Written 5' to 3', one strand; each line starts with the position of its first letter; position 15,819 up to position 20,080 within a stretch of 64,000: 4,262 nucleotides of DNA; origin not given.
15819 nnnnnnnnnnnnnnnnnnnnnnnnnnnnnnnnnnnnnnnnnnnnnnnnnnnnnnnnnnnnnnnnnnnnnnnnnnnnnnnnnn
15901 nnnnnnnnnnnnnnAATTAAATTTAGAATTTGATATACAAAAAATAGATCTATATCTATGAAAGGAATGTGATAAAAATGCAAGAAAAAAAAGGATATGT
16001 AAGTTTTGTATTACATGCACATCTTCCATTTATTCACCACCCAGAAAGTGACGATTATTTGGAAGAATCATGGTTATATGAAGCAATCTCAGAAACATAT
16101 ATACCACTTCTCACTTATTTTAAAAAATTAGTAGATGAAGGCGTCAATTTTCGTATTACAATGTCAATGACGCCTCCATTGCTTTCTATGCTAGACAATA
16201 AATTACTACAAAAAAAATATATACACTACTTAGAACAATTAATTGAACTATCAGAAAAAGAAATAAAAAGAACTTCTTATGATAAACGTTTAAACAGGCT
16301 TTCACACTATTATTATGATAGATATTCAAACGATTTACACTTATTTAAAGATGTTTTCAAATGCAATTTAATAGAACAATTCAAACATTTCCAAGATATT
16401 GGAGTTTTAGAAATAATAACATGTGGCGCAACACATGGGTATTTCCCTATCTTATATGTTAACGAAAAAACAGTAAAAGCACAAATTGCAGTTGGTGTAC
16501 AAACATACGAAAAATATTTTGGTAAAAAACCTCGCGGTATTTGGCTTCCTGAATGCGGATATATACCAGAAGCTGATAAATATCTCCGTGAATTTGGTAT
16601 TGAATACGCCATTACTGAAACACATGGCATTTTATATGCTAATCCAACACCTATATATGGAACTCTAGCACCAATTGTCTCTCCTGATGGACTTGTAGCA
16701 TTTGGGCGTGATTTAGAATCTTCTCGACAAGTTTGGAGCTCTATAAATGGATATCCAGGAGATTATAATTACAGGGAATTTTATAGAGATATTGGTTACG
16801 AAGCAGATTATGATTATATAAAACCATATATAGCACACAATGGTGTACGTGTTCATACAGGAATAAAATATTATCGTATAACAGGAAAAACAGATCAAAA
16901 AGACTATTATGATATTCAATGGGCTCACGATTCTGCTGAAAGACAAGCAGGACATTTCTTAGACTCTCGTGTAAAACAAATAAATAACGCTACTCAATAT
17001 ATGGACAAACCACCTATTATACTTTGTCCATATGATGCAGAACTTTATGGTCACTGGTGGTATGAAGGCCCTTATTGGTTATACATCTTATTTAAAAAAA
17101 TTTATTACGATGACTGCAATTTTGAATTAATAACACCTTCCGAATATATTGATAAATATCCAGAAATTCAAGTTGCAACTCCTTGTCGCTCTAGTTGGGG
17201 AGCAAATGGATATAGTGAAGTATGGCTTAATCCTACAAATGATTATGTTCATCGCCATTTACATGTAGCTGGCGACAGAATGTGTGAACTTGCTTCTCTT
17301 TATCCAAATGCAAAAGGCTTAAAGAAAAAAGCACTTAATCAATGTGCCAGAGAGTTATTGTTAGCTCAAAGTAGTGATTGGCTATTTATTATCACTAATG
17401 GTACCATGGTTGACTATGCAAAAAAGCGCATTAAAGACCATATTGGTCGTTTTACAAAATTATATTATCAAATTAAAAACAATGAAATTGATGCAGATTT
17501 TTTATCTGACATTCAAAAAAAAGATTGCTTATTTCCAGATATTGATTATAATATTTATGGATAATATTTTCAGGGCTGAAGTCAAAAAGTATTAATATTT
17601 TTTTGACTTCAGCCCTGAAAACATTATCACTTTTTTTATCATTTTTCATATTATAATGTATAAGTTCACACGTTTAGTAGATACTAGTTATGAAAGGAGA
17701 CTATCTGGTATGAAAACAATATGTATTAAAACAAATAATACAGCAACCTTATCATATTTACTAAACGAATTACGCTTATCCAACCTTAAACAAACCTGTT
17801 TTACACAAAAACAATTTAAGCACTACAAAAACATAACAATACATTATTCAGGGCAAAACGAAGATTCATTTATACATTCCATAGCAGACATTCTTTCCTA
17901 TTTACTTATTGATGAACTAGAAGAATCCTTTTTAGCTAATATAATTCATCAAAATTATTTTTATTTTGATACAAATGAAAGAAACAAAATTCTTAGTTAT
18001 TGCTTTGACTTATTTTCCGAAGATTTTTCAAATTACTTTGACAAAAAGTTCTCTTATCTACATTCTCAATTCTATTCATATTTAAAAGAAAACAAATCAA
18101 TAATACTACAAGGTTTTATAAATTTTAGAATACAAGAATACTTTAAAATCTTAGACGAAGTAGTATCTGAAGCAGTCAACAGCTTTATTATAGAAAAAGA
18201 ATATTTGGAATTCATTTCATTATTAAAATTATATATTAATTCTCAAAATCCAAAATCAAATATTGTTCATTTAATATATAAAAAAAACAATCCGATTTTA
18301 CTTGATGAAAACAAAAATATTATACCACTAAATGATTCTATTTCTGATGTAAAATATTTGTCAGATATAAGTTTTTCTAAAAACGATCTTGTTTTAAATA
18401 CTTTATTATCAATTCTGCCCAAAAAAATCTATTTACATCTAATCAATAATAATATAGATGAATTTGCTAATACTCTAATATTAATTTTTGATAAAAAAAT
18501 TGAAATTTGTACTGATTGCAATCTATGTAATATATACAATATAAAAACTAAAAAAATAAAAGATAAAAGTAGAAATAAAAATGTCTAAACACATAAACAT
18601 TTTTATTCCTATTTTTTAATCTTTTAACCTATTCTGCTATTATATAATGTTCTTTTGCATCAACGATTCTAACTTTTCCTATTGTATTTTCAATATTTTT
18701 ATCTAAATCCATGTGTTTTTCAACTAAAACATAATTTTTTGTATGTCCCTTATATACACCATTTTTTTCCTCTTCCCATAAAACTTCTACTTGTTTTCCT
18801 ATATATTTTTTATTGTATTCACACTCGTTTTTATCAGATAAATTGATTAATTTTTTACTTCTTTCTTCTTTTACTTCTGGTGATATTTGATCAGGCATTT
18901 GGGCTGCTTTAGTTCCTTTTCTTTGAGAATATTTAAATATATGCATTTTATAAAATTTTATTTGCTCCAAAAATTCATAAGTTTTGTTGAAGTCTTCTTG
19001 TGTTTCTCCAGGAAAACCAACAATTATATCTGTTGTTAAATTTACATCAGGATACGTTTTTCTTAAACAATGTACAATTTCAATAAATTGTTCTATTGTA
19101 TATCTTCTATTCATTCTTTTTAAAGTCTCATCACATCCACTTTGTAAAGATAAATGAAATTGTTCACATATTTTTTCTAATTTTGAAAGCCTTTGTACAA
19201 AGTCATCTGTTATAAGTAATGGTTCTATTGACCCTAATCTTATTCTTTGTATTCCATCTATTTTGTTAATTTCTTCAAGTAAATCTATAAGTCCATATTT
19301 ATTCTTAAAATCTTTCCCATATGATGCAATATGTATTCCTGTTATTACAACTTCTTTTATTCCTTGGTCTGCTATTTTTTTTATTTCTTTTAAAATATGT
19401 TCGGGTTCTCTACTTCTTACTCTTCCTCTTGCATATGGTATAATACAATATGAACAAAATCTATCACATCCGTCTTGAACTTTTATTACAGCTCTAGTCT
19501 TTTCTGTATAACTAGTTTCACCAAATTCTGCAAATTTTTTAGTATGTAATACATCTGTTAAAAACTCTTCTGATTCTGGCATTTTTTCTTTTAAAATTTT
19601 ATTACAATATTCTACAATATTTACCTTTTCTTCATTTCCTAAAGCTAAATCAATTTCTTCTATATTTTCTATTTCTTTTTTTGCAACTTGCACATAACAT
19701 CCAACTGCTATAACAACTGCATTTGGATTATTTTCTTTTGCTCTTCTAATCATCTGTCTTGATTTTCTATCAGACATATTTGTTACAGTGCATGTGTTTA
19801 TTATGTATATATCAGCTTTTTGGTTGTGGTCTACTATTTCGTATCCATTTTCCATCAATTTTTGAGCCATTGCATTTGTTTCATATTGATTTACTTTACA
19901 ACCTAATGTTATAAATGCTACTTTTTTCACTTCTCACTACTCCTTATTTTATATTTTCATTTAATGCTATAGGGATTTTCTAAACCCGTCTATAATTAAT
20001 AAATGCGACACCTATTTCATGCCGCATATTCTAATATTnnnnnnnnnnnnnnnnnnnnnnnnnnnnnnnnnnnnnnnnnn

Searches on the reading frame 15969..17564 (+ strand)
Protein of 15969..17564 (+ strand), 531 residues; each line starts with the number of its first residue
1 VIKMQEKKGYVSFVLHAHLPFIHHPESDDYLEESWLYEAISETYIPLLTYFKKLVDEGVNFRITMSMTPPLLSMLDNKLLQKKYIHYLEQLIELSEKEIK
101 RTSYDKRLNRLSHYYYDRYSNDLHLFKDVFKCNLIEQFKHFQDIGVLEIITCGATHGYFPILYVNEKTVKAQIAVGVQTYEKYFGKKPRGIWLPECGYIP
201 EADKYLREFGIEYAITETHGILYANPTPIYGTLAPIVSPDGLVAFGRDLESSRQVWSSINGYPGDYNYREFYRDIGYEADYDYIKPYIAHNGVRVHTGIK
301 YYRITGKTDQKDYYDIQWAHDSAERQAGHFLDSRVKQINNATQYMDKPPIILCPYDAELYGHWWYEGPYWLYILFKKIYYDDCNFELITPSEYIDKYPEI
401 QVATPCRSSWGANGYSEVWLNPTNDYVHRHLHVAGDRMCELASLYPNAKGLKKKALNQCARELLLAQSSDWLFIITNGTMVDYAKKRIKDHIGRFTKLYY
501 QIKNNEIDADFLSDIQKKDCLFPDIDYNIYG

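Call 48: search_protein_families(library=pfam, proteins=[window:15969-17564:+], max_evalue=0.001)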
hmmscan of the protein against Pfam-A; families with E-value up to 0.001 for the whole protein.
window:15969-17564:+ (531 aa): 2 families
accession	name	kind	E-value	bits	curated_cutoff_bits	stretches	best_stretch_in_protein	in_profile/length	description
PF09210.16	BE_C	-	1.4e-39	135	25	1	430-530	1-101/101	1,4-alpha-glucan branching enzyme, C-terminal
PF03065.20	Glyco_hydro_57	-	6.2e-37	127.9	21.2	1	12-400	1-285/291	Glycosyl hydrolase family 57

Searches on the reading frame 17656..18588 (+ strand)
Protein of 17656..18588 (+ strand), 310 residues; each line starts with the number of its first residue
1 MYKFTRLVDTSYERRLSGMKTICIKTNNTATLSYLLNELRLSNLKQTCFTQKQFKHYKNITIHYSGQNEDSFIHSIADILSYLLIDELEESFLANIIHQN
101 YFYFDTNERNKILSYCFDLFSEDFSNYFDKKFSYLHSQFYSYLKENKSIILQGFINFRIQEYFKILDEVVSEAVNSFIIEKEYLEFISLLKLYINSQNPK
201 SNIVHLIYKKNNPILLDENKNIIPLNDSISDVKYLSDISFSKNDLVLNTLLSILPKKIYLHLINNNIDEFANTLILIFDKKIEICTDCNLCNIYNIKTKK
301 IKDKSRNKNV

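Call 48: search_protein_families(library=pfam, proteins=[window:17656-18588:+], max_evalue=0.001)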
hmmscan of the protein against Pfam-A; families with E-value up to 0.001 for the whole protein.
window:17656-18588:+ (310 aa): 1 family
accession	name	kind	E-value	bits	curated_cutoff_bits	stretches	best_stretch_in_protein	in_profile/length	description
PF08812.16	YtxC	-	4.8e-45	154.2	33.1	1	75-283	2-218/218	YtxC-like family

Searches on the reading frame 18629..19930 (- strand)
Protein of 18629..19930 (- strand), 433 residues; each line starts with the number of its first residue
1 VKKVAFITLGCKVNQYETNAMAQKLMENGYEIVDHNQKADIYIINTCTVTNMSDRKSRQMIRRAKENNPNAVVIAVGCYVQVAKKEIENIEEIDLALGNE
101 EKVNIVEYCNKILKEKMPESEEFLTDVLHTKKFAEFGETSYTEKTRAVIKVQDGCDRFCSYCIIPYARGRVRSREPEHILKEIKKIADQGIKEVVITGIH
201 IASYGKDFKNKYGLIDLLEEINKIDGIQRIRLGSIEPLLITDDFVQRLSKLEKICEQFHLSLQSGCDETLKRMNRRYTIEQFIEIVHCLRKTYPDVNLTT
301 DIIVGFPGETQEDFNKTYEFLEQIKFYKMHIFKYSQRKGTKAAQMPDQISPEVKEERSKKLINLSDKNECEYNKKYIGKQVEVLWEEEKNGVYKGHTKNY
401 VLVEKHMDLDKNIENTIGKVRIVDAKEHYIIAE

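Call 48: search_protein_families(library=pfam, proteins=[window:18629-19930:-], max_evalue=0.001)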
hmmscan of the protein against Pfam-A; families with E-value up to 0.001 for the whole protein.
window:18629-19930:- (433 aa): 2 families
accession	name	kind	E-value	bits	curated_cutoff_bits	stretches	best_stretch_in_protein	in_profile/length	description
PF04055.27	Radical_SAM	-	3e-31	109.3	29.5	1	149-321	1-166/166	Radical SAM superfamily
PF00919.26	UPF0004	-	1.2e-29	102.6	27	1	3-98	1-98/98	Uncharacterized protein family UPF0004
